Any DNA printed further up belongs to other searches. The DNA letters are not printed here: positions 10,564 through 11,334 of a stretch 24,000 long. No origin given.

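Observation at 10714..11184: Stand-alone GyrI-like (SbmC-fold-like) protein as the first gene of the bacteriocin transcription unit: candidate non-canonical immunity or peptide-binding factor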

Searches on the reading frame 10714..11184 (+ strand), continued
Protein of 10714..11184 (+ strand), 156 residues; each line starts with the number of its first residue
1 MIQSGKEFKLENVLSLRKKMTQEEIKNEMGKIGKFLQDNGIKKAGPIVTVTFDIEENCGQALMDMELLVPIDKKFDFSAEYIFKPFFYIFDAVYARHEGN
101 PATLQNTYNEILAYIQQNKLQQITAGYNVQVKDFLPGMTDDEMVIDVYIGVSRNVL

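Call 44: find_homologous_proteins(query=A2, max_evalue=0.001)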
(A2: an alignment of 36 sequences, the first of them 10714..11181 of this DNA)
Query A2 (36 sequences) (156 aa, profile of the alignment): 242 proteins with E <= 0.001 among 1168 candidates; the best 120 are listed.
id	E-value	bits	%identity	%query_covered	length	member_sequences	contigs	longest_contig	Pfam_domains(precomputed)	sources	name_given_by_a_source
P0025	2.2e-68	247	63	100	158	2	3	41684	PF14526.12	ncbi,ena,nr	ncbi:MAG: hypothetical protein PWR27_1951 [Petroclostridium sp.]|nr:transcriptional regulator, effec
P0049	2.0e-66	240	56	99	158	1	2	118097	-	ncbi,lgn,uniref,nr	ncbi:GyrI-like domain-containing protein [Alkaliphilus hydrothermalis]|uniref:Effector-binding domai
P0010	2.2e-66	240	70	100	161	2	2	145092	PF16895.11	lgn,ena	-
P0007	1.2e-65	238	73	100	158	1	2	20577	-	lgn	-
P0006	1.6e-65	238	73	99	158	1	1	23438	-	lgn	-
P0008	2.7e-65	237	74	100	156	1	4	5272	-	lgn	-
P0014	3.3e-65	237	67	100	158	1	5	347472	-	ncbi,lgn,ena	-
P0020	1.6e-64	234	62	100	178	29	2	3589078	PF06445.21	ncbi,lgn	-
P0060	1.9e-64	234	54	100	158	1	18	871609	-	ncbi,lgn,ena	-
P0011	2.6e-64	234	72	100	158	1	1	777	-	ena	-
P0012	2.6e-64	234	71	100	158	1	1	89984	-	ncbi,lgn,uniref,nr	ncbi:effector-binding domain-containing protein [Ruminiclostridium sufflavum DSM 19573]|uniref:Effec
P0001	3.2e-64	233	100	100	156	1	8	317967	PF16895.11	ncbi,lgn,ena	-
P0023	4.0e-64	233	65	99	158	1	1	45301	-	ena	-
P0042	4.1e-64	233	60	100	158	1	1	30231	-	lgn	-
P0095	4.2e-64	233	65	100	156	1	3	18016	-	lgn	-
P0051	5.2e-64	233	59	97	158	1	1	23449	PF06445.21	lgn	-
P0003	5.4e-64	233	87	100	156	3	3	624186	-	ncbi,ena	-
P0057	1.4e-63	231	57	97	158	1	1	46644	PF06445.21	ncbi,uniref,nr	ncbi:hypothetical protein PCCS19_50500 [Paenibacillus sp. CCS19]|uniref:hypothetical protein n=1 Tax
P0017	5.8e-63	229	70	99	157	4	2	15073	PF16895.11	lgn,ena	-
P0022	7.6e-63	229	62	100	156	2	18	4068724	PF16895.11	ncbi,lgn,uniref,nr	ncbi:transcriptional regulator [Ruminiclostridium cellulolyticum]|uniref:Transcription activator eff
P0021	8.8e-63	229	65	99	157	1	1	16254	PF16895.11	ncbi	ncbi:MAG: AraC family transcriptional regulator [Ruminiclostridium sp.]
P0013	1.0e-62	228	70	99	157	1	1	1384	PF16895.11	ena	-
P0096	1.7e-62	228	56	100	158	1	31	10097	-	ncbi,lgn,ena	ncbi:MAG: GyrI-like domain-containing protein [Peptococcia bacterium]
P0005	4.4e-62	226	81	100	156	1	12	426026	-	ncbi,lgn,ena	-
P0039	8.7e-60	219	60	100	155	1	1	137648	PF16895.11,PF06445.21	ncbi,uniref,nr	ncbi:AraC family transcriptional regulator [Herbivorax sp. ANBcel31]|uniref:GyrI-like domain-contain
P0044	1.1e-59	219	58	99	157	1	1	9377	PF16895.11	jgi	jgi:effector-binding domain-containing protein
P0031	1.4e-59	218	62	100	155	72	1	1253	PF16895.11,PF06445.21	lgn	-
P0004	2.4e-59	217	84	100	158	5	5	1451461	-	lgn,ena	-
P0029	2.4e-59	217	58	100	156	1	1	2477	PF16895.11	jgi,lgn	jgi:effector-binding domain-containing protein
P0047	7.3e-59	216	57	100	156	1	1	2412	PF16895.11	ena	-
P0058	1.3e-58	215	55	99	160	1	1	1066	PF06445.21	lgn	-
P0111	5.2e-58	213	53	100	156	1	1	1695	PF06445.21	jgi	-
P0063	5.5e-58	213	55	100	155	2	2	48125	PF16895.11,PF06445.21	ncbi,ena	-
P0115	1.1e-57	212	47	100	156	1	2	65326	PF16895.11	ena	-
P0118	2.4e-57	211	39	99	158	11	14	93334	-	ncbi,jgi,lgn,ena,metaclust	metaclust:\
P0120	4.2e-57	210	52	100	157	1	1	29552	PF16895.11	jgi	-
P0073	4.6e-57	210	54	100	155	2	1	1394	PF16895.11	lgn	-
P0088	6.5e-57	210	51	99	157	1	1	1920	PF16895.11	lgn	-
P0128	4.5e-56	207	51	100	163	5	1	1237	PF16895.11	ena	-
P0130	1.2e-55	205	52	100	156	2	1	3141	PF16895.11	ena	-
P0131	1.2e-55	205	57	99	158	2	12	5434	PF16895.11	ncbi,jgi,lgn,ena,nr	ncbi:MAG TPA: AraC family transcriptional regulator [Defluviitaleaceae bacterium]|jgi:effector-bindi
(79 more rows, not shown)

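Call 55: search_protein_representatives(alignment_id=A3)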
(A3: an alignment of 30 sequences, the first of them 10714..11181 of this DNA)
Query: 30 sequences, 158 profile positions. Proteins with E-value up to 0.001 (for the whole library): 708; up to 1e-10: 460; up to 1e-30: 128. The best 150 are listed.
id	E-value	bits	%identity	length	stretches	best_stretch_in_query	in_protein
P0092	3.3e-68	244.6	-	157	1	3-158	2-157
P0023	1.4e-67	242.6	-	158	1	2-157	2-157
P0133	2.2e-59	216.0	-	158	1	1-158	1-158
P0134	1.6e-58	213.1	-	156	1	3-157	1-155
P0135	6.0e-58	211.3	-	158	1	1-158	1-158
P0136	3.2e-57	208.9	-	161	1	4-158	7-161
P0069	3.6e-54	199.0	-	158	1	1-158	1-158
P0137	2.8e-53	196.1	-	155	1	1-158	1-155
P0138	5.4e-52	191.9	-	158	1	1-158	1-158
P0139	2.1e-50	186.8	-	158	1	1-158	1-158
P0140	3.1e-50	186.2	-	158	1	1-158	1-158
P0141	5.6e-50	185.4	-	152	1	1-158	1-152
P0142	5.4e-49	182.2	-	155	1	5-158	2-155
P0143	9.9e-48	178.1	-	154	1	2-158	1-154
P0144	1.2e-47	177.8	-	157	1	4-158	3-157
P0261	3.2e-30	121.2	-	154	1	3-152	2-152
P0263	4.1e-30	120.8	-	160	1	1-156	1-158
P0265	6.4e-30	120.2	-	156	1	3-155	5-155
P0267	8.6e-30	119.8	-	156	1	3-154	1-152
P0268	1.2e-29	119.3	-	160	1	2-154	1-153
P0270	1.7e-29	118.8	-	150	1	1-158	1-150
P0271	1.9e-29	118.7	-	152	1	1-158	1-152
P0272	3.6e-29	117.7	-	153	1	2-155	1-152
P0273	4.7e-29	117.4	-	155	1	2-158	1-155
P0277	6.4e-29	116.9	-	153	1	3-158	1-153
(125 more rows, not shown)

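Call 56: search_protein_families(library=pfam, proteins=[P0263, P0265, P0267, P0268, P0270, P0271, P0272, P0273, P0277, P0261], max_evalue=0.01)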
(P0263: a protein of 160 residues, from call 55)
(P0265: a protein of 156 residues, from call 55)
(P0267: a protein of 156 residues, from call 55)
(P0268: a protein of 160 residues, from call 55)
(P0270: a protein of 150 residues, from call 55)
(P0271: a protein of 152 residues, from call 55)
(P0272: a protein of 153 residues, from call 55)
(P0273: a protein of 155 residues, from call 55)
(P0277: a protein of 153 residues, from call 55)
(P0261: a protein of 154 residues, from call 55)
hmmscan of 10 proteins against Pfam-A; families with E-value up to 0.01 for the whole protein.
P0263 (160 aa): 0 families

P0265 (156 aa): 1 family
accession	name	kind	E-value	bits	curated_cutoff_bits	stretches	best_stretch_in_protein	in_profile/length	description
PF16895.10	DUF5085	-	0.00039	21.3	30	1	31-153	20-139/141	Domain of unknown function (DUF5085)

P0267 (156 aa): 1 family
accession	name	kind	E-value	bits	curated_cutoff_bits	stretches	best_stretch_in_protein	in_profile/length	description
PF16895.10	DUF5085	-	1.1e-06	29.6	30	1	19-131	12-122/141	Domain of unknown function (DUF5085)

P0268 (160 aa): 0 families

P0270 (150 aa): 0 families

P0271 (152 aa): 1 family
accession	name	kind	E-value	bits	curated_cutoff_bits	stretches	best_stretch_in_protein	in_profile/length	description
PF16895.10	DUF5085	-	0.00054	20.9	30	1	16-143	5-137/141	Domain of unknown function (DUF5085)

P0272 (153 aa): 1 family
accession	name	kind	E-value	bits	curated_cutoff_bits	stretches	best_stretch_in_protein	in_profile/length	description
PF06445.20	GyrI-like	-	1.2e-07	32.6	26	1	13-151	12-155/155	GyrI-like small molecule binding domain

P0273 (155 aa): 0 families

P0277 (153 aa): 0 families

P0261 (154 aa): 0 families

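Call 57: list_cluster_members(proteins=[P0263, P0265, P0267, P0268, P0270, P0271, P0272, P0273, P0277, P0261])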
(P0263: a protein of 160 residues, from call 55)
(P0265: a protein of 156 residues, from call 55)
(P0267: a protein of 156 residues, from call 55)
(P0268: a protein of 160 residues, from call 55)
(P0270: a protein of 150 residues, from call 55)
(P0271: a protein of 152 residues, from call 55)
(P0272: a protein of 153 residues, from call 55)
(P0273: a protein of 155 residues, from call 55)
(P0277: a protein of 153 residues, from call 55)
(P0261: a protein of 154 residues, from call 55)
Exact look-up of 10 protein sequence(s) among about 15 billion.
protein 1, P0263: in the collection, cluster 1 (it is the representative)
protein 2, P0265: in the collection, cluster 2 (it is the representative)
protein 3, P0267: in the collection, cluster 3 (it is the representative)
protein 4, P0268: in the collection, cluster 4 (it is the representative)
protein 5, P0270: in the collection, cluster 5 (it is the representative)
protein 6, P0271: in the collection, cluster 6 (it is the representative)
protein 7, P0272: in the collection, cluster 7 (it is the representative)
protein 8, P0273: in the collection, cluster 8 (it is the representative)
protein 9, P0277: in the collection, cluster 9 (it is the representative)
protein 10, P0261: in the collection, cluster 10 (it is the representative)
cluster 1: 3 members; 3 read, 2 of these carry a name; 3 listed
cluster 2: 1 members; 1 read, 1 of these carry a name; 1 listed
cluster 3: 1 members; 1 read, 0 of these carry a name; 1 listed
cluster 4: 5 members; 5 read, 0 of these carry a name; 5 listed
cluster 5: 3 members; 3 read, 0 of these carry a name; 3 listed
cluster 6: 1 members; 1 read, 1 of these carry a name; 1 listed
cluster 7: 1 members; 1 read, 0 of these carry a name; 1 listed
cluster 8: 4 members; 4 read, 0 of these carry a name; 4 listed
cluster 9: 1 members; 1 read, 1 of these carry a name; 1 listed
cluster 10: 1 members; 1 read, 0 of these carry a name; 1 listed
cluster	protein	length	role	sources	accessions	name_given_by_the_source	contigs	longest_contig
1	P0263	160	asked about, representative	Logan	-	-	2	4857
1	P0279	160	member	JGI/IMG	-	hypothetical protein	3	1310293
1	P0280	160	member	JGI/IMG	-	hypothetical protein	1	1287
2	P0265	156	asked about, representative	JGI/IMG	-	effector-binding domain-containing protein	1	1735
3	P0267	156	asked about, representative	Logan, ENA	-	-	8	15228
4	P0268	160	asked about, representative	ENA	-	-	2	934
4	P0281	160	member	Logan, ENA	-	-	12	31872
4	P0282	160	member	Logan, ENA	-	-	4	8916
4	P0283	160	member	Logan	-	-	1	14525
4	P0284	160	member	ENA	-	-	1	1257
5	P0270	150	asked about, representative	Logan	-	-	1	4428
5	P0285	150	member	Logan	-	-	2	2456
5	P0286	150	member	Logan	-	-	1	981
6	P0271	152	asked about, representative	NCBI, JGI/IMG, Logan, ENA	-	hypothetical protein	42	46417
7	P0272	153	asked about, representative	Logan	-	-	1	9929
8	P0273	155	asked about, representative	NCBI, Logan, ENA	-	-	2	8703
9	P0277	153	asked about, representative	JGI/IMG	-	effector-binding domain-containing protein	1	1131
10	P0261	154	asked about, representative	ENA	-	-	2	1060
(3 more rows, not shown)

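Call 65: search_dna_similar(query=window:10714-11181:+, collection=plasmids, mode=protein, max_evalue=0.001, max_rows=20)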
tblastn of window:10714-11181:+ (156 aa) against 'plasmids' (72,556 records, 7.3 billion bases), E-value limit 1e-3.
Records with a match: 1; places in all: 1; records where one place covers at least 80% of the query: 1.
Best place of each record, by identity: <60% 1.
By first word of the organism name: Ruminococcus 1.
By predicted mobility (MOB-suite, as given by PLSDB): non-mobilizable 1.
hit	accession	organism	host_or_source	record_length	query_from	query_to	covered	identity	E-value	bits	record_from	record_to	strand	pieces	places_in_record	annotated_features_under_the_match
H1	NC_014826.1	Ruminococcus albus 7 = DSM 20455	-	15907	11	156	94%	27.9%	3e-5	50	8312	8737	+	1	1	hypothetical protein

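Call 67: get_annotated_region(hit=H1, flank=8000)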
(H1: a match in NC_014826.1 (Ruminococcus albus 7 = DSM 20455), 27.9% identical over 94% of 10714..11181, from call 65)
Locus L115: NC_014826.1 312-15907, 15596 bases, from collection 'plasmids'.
description: Ruminococcus albus 7 = DSM 20455 plasmid pRUMAL03, complete sequence
organism: Ruminococcus albus 7 = DSM 20455 (NCBI taxid 697329)
taxonomy: Bacteria; Bacillota; Clostridia; Eubacteriales; Oscillospiraceae; Ruminococcus; Ruminococcus albus; Ruminococcus albus 7 = DSM 20455
host: -; source: -; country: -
typing (MOB-suite, as given by PLSDB): non-mobilizable
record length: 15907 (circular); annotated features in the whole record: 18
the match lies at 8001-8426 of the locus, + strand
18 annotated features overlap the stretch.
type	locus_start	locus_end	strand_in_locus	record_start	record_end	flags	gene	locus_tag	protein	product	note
CDS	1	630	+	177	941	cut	-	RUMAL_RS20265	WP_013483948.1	recombinase family protein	GO:0006310 - DNA recombination [Evidence IEA]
CDS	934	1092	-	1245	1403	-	-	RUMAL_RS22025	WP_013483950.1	hypothetical protein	-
CDS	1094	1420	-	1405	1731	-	-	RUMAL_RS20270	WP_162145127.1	hypothetical protein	-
CDS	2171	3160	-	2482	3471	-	-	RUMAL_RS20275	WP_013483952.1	HTH domain-containing protein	-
CDS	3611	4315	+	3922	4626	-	-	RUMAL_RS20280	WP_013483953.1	hypothetical protein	-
CDS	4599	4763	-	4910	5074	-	-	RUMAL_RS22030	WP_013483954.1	hypothetical protein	-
CDS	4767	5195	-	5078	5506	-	-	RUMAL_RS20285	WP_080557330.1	ATP-binding cassette domain-containing protein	-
CDS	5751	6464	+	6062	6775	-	-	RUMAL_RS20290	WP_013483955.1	LytTR family DNA-binding domain-containing protein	-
CDS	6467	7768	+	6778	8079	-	-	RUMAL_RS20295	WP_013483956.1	GHKL domain-containing protein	-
CDS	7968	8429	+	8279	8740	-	-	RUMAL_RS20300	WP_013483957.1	hypothetical protein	-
CDS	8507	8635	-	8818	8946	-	-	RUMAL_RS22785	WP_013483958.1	hypothetical protein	-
CDS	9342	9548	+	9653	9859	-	-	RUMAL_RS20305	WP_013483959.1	huazacin family RiPP peptide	-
CDS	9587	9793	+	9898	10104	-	-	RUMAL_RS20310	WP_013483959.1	huazacin family RiPP peptide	-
CDS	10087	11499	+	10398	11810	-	-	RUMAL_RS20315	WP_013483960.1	radical SAM protein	-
CDS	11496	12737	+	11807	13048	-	-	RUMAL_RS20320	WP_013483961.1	hypothetical protein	-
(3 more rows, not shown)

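Call 69: search_protein_families(library=pfam, proteins=[L016:8892-9737:+, L017:9292-9906:+, L018:1231-2703:+, L019:8140-8673:+, L021:8025-8810:+, L023:6621-7865:-, L026:1652-2581:+, L027:8892-9581:+, L029:2103-2930:+, L031:9058-9711:-], max_evalue=0.0001)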
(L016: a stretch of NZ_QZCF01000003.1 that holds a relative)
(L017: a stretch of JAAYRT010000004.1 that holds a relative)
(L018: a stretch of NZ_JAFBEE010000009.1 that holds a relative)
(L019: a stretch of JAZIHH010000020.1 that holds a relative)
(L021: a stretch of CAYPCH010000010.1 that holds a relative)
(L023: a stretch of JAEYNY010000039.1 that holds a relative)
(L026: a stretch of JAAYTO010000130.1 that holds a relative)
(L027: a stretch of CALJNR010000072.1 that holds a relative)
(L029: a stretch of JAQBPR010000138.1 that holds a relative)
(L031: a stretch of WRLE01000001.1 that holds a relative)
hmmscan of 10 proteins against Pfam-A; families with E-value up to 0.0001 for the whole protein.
L016:8892-9737:+ (282 aa): 1 family
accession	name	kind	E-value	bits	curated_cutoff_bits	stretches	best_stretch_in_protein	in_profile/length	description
PF00196.25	GerE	-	8.6e-06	25.7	23.5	1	223-275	3-55/57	Bacterial regulatory proteins, luxR family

L017:9292-9906:+ (205 aa): 0 families

L018:1231-2703:+ (491 aa): 1 family
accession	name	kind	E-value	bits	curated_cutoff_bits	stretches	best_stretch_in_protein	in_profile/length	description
PF00395.25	SLH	-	1.1e-11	44.9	20.8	1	61-97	2-39/44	S-layer homology domain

L019:8140-8673:+ (178 aa): 1 family
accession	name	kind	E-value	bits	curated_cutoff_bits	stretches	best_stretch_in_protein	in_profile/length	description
PF01548.23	DEDD_Tnp_IS110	-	2.2e-25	89.7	29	1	19-172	1-148/155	Transposase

L021:8025-8810:+ (262 aa): 1 family
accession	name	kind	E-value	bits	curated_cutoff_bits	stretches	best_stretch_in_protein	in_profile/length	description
PF11667.14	DUF3267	-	2.3e-19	70.2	27.1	1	61-163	3-106/108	Putative zincin peptidase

L023:6621-7865:- (414 aa): 1 family
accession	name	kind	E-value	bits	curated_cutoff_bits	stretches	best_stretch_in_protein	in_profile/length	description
PF07690.21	MFS_1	-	3e-23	82.7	33.4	1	14-350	4-347/347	Major Facilitator Superfamily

L026:1652-2581:+ (310 aa): 2 families
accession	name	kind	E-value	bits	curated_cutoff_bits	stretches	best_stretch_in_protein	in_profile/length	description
PF01609.27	DDE_Tnp_1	-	1.1e-07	32.2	23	1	62-222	73-194/200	Transposase DDE domain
PF13546.12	DDE_5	-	1.4e-06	28.5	27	1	2-130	115-237/272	DDE superfamily endonuclease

L027:8892-9581:+ (230 aa): 1 family
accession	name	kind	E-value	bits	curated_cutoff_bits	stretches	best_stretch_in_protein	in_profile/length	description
PF02683.22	DsbD_TM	-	3.2e-29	102.2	27.1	1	18-226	2-215/219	Cytochrome C biogenesis protein transmembrane domain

L029:2103-2930:+ (276 aa): 1 family
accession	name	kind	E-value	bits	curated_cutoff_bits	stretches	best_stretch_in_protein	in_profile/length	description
PF00196.25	GerE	-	3.4e-09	36.6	23.5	1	221-272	3-54/57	Bacterial regulatory proteins, luxR family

L031:9058-9711:- (217 aa): 1 family
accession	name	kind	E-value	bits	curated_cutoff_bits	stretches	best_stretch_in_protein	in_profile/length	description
PF00589.27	Phage_integrase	-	1.2e-21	77.7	27.1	1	12-172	11-166/172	Phage integrase family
